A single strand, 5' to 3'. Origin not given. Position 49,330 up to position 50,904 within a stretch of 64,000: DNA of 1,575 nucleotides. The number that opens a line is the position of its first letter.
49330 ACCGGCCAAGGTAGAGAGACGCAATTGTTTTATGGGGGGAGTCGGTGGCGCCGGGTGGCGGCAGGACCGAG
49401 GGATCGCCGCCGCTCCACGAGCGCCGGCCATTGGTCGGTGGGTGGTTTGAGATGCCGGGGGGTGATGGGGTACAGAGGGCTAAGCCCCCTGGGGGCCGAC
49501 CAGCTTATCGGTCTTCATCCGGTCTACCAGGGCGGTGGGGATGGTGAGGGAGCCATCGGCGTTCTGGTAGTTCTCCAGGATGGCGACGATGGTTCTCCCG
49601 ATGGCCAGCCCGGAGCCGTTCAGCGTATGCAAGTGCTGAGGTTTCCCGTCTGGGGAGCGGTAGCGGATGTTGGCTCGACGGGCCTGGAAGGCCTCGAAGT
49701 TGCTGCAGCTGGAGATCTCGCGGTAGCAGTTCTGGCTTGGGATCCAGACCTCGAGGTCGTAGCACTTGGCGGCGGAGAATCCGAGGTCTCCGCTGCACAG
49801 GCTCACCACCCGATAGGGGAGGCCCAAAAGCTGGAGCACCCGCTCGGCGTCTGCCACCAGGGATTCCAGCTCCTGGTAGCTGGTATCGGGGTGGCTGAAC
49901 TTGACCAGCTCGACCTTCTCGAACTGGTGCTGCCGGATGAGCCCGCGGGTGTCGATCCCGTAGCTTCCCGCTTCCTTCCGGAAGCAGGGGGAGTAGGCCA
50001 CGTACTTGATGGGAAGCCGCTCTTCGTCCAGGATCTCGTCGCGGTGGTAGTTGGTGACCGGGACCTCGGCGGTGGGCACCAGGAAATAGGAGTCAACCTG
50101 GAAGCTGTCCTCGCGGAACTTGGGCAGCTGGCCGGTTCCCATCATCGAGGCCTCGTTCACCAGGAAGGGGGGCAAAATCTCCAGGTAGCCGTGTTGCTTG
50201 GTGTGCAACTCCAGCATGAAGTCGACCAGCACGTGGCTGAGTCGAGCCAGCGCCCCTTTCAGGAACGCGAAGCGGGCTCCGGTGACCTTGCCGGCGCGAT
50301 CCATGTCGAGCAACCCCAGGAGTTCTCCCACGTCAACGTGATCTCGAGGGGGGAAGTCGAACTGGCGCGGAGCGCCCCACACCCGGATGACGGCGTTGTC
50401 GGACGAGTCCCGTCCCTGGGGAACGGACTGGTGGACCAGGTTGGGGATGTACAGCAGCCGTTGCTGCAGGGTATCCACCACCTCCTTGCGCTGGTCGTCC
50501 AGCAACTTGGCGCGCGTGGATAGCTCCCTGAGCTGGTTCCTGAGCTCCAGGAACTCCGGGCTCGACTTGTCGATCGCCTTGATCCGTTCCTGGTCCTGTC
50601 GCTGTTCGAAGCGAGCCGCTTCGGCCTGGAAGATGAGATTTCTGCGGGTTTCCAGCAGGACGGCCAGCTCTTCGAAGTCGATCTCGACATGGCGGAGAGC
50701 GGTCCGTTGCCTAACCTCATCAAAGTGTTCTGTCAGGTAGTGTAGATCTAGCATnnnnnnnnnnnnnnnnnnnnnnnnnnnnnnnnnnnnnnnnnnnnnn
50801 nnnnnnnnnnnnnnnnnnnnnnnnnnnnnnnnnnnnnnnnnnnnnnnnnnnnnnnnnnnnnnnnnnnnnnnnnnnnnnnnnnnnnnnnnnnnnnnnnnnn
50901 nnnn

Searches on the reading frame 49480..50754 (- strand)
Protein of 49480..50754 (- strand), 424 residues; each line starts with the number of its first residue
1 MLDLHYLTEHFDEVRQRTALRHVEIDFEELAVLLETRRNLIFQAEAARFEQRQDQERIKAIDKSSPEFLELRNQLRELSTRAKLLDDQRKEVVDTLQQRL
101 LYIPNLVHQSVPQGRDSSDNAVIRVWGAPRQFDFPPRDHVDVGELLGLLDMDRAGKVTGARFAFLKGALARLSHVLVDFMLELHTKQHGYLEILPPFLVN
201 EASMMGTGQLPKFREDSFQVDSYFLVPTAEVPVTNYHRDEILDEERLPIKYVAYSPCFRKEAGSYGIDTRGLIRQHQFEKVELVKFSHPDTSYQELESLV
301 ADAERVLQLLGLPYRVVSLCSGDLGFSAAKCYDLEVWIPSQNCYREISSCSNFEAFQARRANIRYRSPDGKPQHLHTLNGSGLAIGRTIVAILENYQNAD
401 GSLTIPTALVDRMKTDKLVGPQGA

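Call 6: find_encoding_contigs(protein=window:49480-50754:-, flank=10000, max_places=10)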
Protein window:49480-50754:- (424 aa): no gene with exactly this product is on record in the collection.

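Call 8: find_related_loci(query=window:49480-50754:-, collection=genome_contigs, flank=4000)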
Query window:49480-50754:- (424 aa) in genome_contigs; peptide patterns used: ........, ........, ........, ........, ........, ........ (x = any residue, [..] = any of these).
600 stretches matched a pattern (row limit reached: there are more); 598 encode a relative of the query (tblastn E <= 1e-3); the best 80 are kept; 80 distinct loci.
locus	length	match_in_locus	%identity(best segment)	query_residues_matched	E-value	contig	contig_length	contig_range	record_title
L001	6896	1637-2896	57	1-416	9e-154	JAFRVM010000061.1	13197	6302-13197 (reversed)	MAG: Clostridia bacterium isolate RGIG2835 Goat_Omasum.Co__c441624, whole genome shotgun sequence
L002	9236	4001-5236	55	1-409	2e-153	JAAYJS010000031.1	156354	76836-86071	MAG: Eubacteriaceae bacterium isolate AS10tlH2TH_313 201436_AS10, whole genome shotgun sequence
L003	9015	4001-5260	56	1-413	3e-152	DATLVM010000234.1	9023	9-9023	MAG TPA_asm: Pyrinomonadaceae bacterium isolate SMAG_U13192 k141_43934, whole genome shotgun sequence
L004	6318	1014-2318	57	1-418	9e-152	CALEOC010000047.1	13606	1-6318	MAG TPA_asm: uncultured Myxococcales bacterium isolate SRR1561992_bin.48_CONCOCT_v1.1_MAG genome assembly, contig: ERZ72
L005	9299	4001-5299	54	1-424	1e-149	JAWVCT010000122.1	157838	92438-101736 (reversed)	MAG: Blastocatellia bacterium isolate BP_39 scaffold_3665497, whole genome shotgun sequence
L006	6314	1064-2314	54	1-416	2e-147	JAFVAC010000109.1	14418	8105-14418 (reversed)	MAG: Clostridia bacterium isolate RGIG4983 Roe_deer_Rumen-5__c530794, whole genome shotgun sequence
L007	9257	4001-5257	55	1-416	3e-147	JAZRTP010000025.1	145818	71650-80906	MAG: Acutalibacteraceae bacterium isolate T1900045341_YK20190031.MAGScoT_cleanbin_000004 SGB_6654_k141_654431, whole gen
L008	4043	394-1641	54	1-409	2e-151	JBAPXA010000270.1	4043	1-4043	MAG: Pyrinomonadaceae bacterium isolate MFD00507_ilm_asm_bin12 k127_470927, whole genome shotgun sequence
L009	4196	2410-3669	55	1-416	1e-150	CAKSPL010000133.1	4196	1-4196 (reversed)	MAG: uncultured Eubacteriales bacterium isolate REFINED_METABAT215_TOP10_CONTIGS_1500_ASSEMBLY_K77_MERGED__Hadza_MoBio_h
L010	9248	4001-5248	54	1-413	5e-147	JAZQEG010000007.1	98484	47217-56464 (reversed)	MAG: Clostridia bacterium isolate T1900044635_TS20190101.MAGScoT_cleanbin_000009 SGB_1127_k141_902018, whole genome shot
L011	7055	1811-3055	55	1-409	1e-146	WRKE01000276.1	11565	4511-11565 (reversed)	MAG: Proteobacteria bacterium isolate Nt197P4bin9 JGI24705J35276_12237518, whole genome shotgun sequence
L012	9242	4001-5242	55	1-409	3e-146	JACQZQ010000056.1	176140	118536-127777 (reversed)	MAG: Acidobacteria bacterium isolate NC_groundwater_1571_Pr3_B-0.1um_34_27 SR-2_scaffold_141_1730392, whole genome shotg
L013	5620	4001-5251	54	1-414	3e-146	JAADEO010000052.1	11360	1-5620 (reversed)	MAG: Deltaproteobacteria bacterium isolate L_MetaBat.226 contig-127_6666, whole genome shotgun sequence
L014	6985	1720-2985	53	1-419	3e-146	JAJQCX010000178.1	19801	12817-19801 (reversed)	MAG: Clostridia bacterium isolate C.9_7 NODE_407_length_19801_cov_10.283095, whole genome shotgun sequence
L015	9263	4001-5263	54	1-416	4e-145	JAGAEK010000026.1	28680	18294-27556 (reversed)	MAG: Oscillospiraceae bacterium isolate RGIG8367 Water_buffalos_Rumen.Co__c1278229, whole genome shotgun sequence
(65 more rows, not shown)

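Call 11: find_homologous_proteins(query=window:49480-50754:-, max_evalue=1e-100)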
Query window:49480-50754:- (424 aa): 7972 proteins with E <= 1e-100 among 8000 candidates; the best 120 are listed.
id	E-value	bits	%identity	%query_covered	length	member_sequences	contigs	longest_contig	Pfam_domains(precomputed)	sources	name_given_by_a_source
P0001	1.3e-283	958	100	100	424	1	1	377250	PF00587.31,PF02403.28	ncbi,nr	ncbi:MAG: serine--tRNA ligase [Bradymonadales bacterium]|nr:serine--tRNA ligase [Bradymonadales bact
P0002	1.9e-182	625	64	99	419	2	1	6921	PF00587.31,PF02403.28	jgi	jgi:seryl-tRNA synthetase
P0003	8.0e-180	616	65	99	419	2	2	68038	PF00587.31,PF02403.28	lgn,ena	-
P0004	1.3e-178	612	64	99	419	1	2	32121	PF00587.31,PF02403.28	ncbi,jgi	-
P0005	1.5e-178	612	63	99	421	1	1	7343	PF00587.31,PF02403.28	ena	-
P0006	1.5e-177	609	64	99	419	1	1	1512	PF00587.31,PF02403.28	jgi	-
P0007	1.9e-177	608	63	99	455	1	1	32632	PF00587.31,PF02403.28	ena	-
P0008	3.4e-177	608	64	99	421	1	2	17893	PF00587.31,PF02403.28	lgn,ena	-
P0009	2.1e-175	602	64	99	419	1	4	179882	PF00587.31,PF02403.28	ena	-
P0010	1.7e-172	592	62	99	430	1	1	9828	PF00587.31,PF02403.28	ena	-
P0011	1.3e-166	573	63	94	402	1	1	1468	PF00587.31,PF02403.28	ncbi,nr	ncbi:MAG: serine--tRNA ligase, partial [Myxococcales bacterium]|nr:serine--tRNA ligase [Myxococcales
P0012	2.3e-159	549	59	99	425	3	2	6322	PF00587.31,PF02403.28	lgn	-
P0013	5.5e-158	544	59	97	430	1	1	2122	PF00587.31,PF02403.28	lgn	-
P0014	1.4e-157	543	59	97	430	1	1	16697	PF00587.31,PF02403.28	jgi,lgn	jgi:seryl-tRNA synthetase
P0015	1.7e-157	543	59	97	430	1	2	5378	PF00587.31,PF02403.28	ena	-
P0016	3.1e-157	542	59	97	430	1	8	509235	PF00587.31,PF02403.28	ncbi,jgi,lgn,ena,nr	ncbi:MAG: serine--tRNA ligase [Deltaproteobacteria bacterium]|nr:MAG: serine--tRNA ligase [Deltaprot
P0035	6.5e-154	531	59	96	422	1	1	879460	PF00587.31,PF02403.28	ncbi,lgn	-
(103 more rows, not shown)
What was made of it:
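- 49480..50754 (-): serS, seryl-tRNA synthetase, 424 aa. The first 45 nt are 42% GC against 62% for the whole gene. 100% match to NCBI SerS P0001, which carries Pfam Seryl_tRNA_N and tRNA-synt_2b (call 11).
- Checked: An identical 424-aa protein with the same start is in NCBI as a Bradymonadales MAG SerS (call 11).
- The window comes from a metagenome-assembled genome (call 11).
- Tried and rejected: Exact look-up of the window's SerS in the contig index found nothing (call 6), although the identical protein is in the protein collection (call 11). It was dropped because Acidobacteria, Clostridia, Myxococcales and Proteobacteria all score 50-57% (calls 8, 11).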

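Call 12: find_encoding_contigs(protein=P0009, flank=6000, max_places=3)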
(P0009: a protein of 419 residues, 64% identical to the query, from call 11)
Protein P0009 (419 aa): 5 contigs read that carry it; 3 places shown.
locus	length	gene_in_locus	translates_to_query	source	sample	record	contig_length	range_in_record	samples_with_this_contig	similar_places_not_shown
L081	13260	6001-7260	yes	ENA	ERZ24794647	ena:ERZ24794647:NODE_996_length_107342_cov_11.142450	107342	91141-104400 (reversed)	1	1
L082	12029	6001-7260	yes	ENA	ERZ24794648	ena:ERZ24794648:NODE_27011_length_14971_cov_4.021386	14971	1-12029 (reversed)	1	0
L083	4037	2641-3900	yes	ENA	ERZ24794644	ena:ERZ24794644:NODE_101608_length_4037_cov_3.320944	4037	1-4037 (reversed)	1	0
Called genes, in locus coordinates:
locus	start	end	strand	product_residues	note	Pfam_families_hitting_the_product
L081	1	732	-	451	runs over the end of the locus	PF00072:Response_reg, PF00158:Sigma54_activat, PF01078:Mg_chelatase (faint), PF14532:Sigma54_activ_2, PF00004:AAA (weak), PF25601:AAA_lid_14, PF02954:HTH_8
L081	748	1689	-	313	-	PF01073:3Beta_HSD, PF01370:Epimerase, PF16363:GDP_Man_Dehyd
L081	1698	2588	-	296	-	PF01553:Acyltransferase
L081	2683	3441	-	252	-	PF00121:TIM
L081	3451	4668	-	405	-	PF00162:PGK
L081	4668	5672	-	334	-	PF00044:Gp_dh_N, PF02800:Gp_dh_C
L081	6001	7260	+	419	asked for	PF02403:Seryl_tRNA_N, PF00587:tRNA-synt_2b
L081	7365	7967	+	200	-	-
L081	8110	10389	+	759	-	-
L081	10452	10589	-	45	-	-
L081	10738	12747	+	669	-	PF03109:ABC1 (faint), PF00069:Pkinase, PF01636:APH (faint), PF07714:PK_Tyr_Ser-Thr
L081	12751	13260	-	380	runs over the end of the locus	PF00072:Response_reg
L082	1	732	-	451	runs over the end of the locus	PF00072:Response_reg, PF00158:Sigma54_activat, PF01078:Mg_chelatase (faint), PF14532:Sigma54_activ_2, PF00004:AAA (weak), PF25601:AAA_lid_14, PF02954:HTH_8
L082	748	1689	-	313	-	PF01073:3Beta_HSD, PF01370:Epimerase, PF16363:GDP_Man_Dehyd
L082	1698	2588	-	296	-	PF01553:Acyltransferase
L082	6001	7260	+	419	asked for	PF02403:Seryl_tRNA_N, PF00587:tRNA-synt_2b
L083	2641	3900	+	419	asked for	PF02403:Seryl_tRNA_N, PF00587:tRNA-synt_2b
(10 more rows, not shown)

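Call 13: find_encoding_contigs(protein=P0003, flank=6000, max_places=3)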
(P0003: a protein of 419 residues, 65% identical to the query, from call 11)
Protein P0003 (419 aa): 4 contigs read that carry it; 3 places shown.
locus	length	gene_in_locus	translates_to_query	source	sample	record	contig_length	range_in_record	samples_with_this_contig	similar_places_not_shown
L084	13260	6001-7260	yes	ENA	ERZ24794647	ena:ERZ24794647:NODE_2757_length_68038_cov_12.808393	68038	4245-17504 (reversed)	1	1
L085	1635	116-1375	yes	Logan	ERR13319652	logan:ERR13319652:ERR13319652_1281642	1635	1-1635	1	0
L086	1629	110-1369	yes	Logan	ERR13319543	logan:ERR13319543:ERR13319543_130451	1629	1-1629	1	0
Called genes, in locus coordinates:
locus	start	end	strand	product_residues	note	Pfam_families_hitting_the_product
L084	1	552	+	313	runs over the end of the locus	PF01073:3Beta_HSD, PF01370:Epimerase, PF13460:NAD_binding_10 (weak), PF16363:GDP_Man_Dehyd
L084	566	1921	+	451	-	PF00072:Response_reg, PF00158:Sigma54_activat, PF14532:Sigma54_activ_2, PF00004:AAA (weak), PF25601:AAA_lid_14, PF02954:HTH_8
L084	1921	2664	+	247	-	PF01694:Rhomboid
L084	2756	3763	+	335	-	PF00044:Gp_dh_N, PF02800:Gp_dh_C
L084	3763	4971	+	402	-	PF00162:PGK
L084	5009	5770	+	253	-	PF00121:TIM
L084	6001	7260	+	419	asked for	PF02403:Seryl_tRNA_N, PF00587:tRNA-synt_2b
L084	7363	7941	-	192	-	-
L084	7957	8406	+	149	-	PF01048:PNP_UDP_1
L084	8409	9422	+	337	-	PF00535:Glycos_transf_2, PF10111:Glyco_tranf_2_2, PF13641:Glyco_tranf_2_3, PF13632:Glyco_trans_2_3 (weak)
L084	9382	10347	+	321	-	-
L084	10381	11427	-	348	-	PF00076:RRM_1, PF16367:RRM_7 (weak)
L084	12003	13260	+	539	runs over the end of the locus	-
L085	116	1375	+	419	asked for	PF02403:Seryl_tRNA_N, PF00587:tRNA-synt_2b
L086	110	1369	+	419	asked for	PF02403:Seryl_tRNA_N, PF00587:tRNA-synt_2b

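Call 14: find_encoding_contigs(protein=P0004, flank=6000, max_places=3)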
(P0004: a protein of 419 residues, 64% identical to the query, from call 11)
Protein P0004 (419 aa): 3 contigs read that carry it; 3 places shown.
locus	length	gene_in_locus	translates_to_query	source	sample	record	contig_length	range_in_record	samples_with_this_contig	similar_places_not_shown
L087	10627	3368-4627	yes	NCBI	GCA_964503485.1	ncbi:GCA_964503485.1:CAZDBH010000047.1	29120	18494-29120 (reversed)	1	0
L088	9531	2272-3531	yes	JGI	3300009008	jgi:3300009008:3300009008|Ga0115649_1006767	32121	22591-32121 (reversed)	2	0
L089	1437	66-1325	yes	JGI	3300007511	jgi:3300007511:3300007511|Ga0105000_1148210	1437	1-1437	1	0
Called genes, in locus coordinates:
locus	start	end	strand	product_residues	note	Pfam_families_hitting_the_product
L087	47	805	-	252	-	PF00121:TIM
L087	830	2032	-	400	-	PF00162:PGK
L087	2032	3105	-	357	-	PF00044:Gp_dh_N, PF02800:Gp_dh_C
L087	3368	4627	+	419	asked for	PF02403:Seryl_tRNA_N, PF00587:tRNA-synt_2b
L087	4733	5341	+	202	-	-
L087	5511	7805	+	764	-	-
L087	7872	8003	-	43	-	-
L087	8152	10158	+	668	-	PF03109:ABC1 (faint), PF00069:Pkinase, PF01636:APH (faint), PF07714:PK_Tyr_Ser-Thr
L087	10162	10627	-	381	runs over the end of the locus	PF00072:Response_reg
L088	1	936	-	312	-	?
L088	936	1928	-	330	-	PF00044:Gp_dh_N, PF02800:Gp_dh_C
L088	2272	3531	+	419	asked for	PF02403:Seryl_tRNA_N, PF00587:tRNA-synt_2b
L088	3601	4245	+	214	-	-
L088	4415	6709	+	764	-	-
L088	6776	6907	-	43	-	-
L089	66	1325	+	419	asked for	PF02403:Seryl_tRNA_N, PF00587:tRNA-synt_2b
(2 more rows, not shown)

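Call 15: find_encoding_contigs(protein=P0007, flank=6000, max_places=3)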
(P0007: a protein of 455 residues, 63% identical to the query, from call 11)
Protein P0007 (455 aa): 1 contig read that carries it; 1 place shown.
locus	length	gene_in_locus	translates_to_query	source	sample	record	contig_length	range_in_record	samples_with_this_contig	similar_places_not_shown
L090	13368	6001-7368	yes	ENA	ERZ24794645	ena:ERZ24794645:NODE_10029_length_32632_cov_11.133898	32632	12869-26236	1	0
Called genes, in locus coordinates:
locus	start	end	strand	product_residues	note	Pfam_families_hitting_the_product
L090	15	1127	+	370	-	PF00072:Response_reg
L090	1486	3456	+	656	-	PF00069:Pkinase, PF07714:PK_Tyr_Ser-Thr, PF06293:Kdo (weak)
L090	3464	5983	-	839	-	-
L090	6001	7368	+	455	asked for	PF02403:Seryl_tRNA_N, PF00587:tRNA-synt_2b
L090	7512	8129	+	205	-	-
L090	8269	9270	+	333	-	PF00044:Gp_dh_N, PF02800:Gp_dh_C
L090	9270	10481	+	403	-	PF00162:PGK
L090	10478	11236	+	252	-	PF00121:TIM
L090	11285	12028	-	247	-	PF01694:Rhomboid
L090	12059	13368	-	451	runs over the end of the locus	PF00072:Response_reg, PF00158:Sigma54_activat, PF14532:Sigma54_activ_2, PF25601:AAA_lid_14, PF02954:HTH_8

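Call 27: find_encoding_contigs(protein=P0016, flank=6000, max_places=2)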
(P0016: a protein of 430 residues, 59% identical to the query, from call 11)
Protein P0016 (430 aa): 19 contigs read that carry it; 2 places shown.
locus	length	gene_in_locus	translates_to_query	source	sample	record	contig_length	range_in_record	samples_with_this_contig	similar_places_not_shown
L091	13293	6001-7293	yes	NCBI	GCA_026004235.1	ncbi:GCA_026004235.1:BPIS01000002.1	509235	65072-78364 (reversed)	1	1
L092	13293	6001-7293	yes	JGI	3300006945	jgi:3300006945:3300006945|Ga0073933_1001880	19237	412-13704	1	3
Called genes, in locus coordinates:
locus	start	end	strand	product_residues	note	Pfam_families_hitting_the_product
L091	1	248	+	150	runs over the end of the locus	PF09123:DUF1931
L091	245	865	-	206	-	-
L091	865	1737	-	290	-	PF06745:ATPase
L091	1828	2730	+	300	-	-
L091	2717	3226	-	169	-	PF14803:Zn_ribbon_Nudix (weak), PF00293:NUDIX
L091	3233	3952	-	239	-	PF00753:Lactamase_B, PF13483:Lactamase_B_3, PF12706:Lactamase_B_2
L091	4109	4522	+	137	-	PF01951:Archease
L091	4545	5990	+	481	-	PF01139:RtcB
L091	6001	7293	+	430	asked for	PF02403:Seryl_tRNA_N, PF00587:tRNA-synt_2b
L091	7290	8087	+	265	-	PF00459:Inositol_P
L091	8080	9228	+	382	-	PF00890:FAD_binding_2 (weak), PF01266:DAO (weak), PF01494:FAD_binding_3, PF01946:Thi4 (weak), PF03486:HI0933_like (weak), PF04820:Trp_halogenase (faint), PF07992:Pyr_redox_2 (weak), PF13450:NAD_binding_8 (weak), +3 more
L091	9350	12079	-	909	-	PF00072:Response_reg, PF01590:GAF, PF13185:GAF_2, PF00989:PAS, PF08447:PAS_3, PF13426:PAS_9, PF00989:PAS, PF13188:PAS_8, +10 more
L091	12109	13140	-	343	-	PF01137:RTC, PF05189:RTC_insert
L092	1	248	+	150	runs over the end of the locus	PF09123:DUF1931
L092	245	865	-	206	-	-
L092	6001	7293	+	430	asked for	PF02403:Seryl_tRNA_N, PF00587:tRNA-synt_2b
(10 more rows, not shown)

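Call 28: find_encoding_contigs(protein=P0035, flank=6000, max_places=2)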
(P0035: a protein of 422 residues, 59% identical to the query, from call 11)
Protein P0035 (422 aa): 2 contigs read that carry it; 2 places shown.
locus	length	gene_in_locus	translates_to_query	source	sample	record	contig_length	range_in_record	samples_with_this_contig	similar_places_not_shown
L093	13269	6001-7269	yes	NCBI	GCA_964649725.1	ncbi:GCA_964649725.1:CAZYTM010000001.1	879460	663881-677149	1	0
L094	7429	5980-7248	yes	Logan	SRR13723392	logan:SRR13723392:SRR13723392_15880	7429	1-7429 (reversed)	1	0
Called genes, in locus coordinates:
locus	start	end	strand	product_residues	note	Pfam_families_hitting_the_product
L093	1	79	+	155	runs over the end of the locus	PF04073:tRNA_edit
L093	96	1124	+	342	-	PF00155:Aminotran_1_2 (weak), PF01212:Beta_elim_lyase, PF01041:DegT_DnrJ_EryC1 (faint)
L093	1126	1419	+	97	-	PF10052:DUF2288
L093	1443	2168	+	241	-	PF08901:DUF1847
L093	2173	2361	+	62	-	-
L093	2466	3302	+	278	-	PF08238:Sel1 (faint)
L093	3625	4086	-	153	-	PF03364:Polyketide_cyc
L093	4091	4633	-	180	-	PF07152:YaeQ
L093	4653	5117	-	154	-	PF02639:DUF188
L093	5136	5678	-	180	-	PF02834:LigT_PEase, PF10469:AKAP7_NLS (weak), PF13563:2_5_RNA_ligase2, PF02834:LigT_PEase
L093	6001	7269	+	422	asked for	PF02403:Seryl_tRNA_N, PF00587:tRNA-synt_2b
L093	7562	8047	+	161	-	PF09923:DUF2155 (weak)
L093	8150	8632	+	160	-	PF00383:dCMP_cyt_deam_1, PF14437:MafB19-deam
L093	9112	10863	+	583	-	PF05496:RuvB_N (faint), PF13177:DNA_pol3_delta2, PF13401:AAA_22 (weak), PF00004:AAA, PF07728:AAA_5 (weak), PF22608:DNAX_ATPase_lid, PF12169:DNA_pol3_gamma3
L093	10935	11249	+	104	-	PF02575:YbaB_DNA_bd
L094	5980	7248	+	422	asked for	PF02403:Seryl_tRNA_N, PF00587:tRNA-synt_2b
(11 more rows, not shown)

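Call 29: find_encoding_contigs(protein=P0010, flank=6000, max_places=2)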
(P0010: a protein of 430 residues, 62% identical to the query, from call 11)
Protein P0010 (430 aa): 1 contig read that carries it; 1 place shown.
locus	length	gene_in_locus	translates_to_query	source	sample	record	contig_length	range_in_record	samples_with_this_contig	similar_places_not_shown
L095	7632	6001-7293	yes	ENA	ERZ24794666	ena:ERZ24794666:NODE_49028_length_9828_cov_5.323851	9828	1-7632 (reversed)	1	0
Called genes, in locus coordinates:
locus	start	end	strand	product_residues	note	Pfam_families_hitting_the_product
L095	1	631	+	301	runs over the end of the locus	PF01073:3Beta_HSD, PF01370:Epimerase, PF16363:GDP_Man_Dehyd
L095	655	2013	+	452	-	PF00072:Response_reg, PF00158:Sigma54_activat, PF14532:Sigma54_activ_2, PF25601:AAA_lid_14, PF02954:HTH_8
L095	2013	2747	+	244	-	PF01694:Rhomboid, PF08551:DUF1751 (weak)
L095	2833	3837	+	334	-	PF00044:Gp_dh_N, PF02800:Gp_dh_C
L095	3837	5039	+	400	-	PF00162:PGK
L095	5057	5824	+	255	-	PF00121:TIM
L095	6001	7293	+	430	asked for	PF02403:Seryl_tRNA_N, PF00587:tRNA-synt_2b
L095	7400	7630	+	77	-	?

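Call 30: find_encoding_contigs(protein=P0012, flank=6000, max_places=2)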
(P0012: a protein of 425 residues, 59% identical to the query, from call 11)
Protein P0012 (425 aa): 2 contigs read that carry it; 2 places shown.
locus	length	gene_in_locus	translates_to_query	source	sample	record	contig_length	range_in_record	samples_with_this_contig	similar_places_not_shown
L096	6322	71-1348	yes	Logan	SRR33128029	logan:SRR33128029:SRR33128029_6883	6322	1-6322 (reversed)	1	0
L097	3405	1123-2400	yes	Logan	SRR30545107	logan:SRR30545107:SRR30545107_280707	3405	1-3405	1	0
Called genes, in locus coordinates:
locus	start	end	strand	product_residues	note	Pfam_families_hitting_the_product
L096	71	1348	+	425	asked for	PF02403:Seryl_tRNA_N, PF00587:tRNA-synt_2b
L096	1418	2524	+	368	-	PF01713:Smr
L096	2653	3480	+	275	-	PF14064:HmuY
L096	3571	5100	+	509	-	-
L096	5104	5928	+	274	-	-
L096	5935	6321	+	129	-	?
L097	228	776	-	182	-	-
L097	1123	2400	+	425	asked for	PF02403:Seryl_tRNA_N, PF00587:tRNA-synt_2b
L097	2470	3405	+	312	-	?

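Call 62: search_protein_families(library=pfam, proteins=[L081:7365-7967:+, L081:8110-10389:+])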
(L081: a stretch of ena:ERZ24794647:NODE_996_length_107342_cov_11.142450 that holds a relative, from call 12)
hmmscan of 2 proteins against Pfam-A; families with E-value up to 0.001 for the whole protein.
L081:7365-7967:+ (200 aa): 1 family
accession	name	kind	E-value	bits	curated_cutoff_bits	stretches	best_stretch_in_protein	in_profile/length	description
PF03840.19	SecG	-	1.4e-17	64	29.2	1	5-77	2-69/70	Preprotein translocase SecG subunit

L081:8110-10389:+ (759 aa): 0 families
